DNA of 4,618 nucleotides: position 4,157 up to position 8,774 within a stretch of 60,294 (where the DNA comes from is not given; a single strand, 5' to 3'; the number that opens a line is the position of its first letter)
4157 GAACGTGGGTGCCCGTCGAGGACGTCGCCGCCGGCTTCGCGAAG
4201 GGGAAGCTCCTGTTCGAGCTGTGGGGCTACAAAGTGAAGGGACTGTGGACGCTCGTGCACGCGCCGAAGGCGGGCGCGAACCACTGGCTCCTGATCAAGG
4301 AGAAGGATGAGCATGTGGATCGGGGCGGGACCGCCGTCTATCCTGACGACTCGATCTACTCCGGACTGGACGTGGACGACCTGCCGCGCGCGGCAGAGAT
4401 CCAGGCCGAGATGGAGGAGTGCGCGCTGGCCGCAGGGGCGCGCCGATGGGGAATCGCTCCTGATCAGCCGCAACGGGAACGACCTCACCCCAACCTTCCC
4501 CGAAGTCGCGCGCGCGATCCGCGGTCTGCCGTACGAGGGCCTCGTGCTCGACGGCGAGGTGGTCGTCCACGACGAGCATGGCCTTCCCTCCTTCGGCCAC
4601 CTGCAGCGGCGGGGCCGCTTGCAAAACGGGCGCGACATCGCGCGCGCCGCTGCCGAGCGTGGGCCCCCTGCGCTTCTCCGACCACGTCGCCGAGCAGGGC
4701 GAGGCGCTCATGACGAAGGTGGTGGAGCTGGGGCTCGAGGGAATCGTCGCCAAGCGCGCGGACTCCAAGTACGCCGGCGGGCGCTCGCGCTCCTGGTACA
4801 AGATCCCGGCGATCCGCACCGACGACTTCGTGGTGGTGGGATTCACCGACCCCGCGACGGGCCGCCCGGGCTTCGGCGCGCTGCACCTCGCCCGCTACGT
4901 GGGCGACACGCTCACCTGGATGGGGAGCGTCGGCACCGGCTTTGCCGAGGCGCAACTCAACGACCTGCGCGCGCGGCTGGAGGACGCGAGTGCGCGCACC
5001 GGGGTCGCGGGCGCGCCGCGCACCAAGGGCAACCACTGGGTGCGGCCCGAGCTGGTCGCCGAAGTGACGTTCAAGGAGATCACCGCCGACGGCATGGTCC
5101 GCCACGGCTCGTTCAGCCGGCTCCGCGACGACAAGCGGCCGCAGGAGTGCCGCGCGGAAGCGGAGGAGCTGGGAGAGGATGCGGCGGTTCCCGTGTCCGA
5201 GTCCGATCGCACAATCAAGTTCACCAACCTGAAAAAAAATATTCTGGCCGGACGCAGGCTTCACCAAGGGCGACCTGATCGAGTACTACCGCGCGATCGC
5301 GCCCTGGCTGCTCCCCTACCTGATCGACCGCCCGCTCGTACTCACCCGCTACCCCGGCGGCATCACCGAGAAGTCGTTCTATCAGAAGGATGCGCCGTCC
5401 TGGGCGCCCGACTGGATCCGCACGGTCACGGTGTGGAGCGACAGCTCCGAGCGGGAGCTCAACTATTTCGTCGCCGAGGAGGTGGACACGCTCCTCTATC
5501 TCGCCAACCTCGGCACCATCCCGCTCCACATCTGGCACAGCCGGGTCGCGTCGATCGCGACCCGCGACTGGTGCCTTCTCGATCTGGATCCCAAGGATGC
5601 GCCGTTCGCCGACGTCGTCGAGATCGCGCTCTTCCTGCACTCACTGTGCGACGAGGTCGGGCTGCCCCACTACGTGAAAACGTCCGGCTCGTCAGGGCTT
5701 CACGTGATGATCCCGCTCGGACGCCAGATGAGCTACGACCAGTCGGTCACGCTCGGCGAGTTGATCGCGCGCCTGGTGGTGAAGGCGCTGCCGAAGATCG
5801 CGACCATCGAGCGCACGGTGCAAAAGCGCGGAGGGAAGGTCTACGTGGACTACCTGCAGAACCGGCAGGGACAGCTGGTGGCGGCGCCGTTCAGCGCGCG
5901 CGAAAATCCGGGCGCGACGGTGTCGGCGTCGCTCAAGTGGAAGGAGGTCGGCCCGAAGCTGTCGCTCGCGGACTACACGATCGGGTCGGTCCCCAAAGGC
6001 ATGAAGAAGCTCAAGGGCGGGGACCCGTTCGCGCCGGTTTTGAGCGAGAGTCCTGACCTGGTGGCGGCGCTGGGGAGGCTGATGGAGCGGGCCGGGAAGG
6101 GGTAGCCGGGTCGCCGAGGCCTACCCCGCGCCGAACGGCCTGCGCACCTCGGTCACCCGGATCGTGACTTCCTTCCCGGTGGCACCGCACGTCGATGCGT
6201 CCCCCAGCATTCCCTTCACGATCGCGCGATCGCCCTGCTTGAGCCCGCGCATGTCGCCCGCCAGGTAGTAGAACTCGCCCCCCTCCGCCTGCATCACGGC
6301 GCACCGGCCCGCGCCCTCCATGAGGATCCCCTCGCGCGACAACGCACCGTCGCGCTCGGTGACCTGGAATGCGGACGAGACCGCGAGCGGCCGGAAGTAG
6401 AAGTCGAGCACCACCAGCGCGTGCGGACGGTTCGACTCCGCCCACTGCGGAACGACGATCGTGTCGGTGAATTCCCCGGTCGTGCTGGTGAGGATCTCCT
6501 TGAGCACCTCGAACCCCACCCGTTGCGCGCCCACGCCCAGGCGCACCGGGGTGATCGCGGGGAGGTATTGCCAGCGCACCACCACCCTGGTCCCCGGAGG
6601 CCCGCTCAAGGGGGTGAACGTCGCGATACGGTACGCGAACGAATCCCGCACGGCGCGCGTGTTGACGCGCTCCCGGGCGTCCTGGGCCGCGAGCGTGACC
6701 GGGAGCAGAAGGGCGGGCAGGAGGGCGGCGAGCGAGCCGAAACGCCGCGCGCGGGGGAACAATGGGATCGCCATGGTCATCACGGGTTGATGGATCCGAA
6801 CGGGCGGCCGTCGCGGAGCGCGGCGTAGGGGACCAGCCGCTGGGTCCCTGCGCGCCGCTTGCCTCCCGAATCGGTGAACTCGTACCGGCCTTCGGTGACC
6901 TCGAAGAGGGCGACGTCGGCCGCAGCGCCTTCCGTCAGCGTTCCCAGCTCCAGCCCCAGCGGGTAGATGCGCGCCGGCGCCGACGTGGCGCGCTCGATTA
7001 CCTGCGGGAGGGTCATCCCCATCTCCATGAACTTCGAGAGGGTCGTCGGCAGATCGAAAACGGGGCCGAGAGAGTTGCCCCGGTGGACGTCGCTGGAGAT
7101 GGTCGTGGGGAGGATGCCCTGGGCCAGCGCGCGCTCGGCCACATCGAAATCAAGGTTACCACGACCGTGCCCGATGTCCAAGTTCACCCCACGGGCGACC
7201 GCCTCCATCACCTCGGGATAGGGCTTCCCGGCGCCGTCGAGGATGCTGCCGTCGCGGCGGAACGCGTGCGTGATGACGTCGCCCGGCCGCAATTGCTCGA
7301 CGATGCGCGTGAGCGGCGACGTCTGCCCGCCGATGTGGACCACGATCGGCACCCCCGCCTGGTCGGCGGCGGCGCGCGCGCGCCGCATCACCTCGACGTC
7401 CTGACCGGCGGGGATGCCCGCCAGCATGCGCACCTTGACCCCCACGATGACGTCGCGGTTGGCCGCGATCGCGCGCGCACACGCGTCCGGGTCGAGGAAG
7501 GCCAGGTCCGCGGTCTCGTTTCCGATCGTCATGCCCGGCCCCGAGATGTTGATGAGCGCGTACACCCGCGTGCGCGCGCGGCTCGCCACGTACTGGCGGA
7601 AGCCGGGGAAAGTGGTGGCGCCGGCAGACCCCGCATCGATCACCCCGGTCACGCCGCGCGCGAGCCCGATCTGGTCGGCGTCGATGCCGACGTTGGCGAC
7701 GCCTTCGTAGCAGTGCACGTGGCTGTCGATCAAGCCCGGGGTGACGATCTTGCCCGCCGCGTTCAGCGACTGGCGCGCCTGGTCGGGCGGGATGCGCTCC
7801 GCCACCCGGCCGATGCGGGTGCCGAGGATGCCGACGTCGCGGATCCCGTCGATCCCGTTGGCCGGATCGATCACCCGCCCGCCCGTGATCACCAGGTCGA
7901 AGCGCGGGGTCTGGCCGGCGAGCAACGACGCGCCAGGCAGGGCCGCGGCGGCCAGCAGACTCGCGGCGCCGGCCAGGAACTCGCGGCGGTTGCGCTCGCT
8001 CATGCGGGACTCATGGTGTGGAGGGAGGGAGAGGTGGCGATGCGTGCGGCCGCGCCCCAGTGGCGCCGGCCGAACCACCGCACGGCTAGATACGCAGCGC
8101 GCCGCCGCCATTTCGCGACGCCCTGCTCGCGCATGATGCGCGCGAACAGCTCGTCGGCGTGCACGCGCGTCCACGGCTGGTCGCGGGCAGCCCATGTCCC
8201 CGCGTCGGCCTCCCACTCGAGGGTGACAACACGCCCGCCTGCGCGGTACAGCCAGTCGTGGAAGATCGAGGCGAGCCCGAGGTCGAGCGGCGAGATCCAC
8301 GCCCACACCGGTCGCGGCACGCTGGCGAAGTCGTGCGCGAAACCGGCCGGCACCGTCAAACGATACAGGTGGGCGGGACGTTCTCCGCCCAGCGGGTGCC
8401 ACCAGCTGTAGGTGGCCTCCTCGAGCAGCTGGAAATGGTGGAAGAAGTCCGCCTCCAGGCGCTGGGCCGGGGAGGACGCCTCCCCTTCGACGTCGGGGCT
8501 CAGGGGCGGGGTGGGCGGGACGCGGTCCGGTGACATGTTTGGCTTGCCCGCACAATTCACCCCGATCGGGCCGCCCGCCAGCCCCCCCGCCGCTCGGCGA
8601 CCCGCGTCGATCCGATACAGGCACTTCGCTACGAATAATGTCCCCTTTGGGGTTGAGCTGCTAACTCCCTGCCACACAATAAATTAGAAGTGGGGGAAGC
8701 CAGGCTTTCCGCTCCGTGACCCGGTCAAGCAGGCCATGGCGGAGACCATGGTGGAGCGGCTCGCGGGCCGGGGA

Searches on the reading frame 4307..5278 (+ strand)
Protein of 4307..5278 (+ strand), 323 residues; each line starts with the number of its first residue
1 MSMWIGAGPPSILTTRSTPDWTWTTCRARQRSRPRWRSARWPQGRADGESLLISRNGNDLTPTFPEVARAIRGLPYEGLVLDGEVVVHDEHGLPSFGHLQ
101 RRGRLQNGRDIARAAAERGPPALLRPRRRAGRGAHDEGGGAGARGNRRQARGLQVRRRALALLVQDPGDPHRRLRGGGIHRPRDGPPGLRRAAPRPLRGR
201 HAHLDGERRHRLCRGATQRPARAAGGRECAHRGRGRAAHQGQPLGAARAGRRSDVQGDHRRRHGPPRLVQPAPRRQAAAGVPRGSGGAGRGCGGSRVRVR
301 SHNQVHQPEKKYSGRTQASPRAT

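Call 43: search_protein_families(library=pfam, max_evalue=0.001, proteins=[window:4307-5278:+])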
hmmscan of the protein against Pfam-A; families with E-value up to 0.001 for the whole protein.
window:4307-5278:+ (323 aa): 1 family
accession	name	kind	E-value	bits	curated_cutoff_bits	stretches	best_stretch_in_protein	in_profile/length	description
PF01068.26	DNA_ligase_A_M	-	3.2e-06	27.4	26.2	1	45-102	37-99/204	ATP dependent DNA ligase domain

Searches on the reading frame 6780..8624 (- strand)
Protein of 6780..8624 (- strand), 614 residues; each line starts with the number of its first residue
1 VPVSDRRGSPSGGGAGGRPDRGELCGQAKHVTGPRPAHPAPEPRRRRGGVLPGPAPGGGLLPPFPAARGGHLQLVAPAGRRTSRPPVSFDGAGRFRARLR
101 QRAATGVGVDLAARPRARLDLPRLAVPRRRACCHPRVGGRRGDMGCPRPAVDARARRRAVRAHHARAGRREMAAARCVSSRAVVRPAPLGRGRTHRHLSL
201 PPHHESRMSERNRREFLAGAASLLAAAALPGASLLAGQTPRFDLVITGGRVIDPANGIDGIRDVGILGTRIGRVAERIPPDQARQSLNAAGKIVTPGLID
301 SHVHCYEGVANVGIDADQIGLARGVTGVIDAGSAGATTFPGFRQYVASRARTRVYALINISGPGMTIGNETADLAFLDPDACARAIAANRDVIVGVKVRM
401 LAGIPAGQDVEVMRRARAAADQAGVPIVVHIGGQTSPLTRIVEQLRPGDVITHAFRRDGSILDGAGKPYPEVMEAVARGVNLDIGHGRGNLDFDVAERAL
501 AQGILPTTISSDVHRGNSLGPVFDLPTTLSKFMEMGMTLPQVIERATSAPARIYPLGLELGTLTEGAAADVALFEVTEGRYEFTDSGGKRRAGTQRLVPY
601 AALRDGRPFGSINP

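Call 43: search_protein_families(library=pfam, max_evalue=0.001, proteins=[window:6780-8624:-])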
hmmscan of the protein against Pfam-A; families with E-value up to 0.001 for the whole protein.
window:6780-8624:- (614 aa): 3 families
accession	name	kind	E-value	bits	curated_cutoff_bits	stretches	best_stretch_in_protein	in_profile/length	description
PF01979.26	Amidohydro_1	-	1.8e-14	54.2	25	1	293-575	1-319/345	Amidohydrolase family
PF07969.17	Amidohydro_3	-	3.4e-09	37.2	29.7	1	288-312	4-28/472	Amidohydrolase family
PF22647.2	EF_0837-like_N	-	8e-06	26.3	27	1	563-602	1-40/48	Deacetylase EF_0837-like composite domain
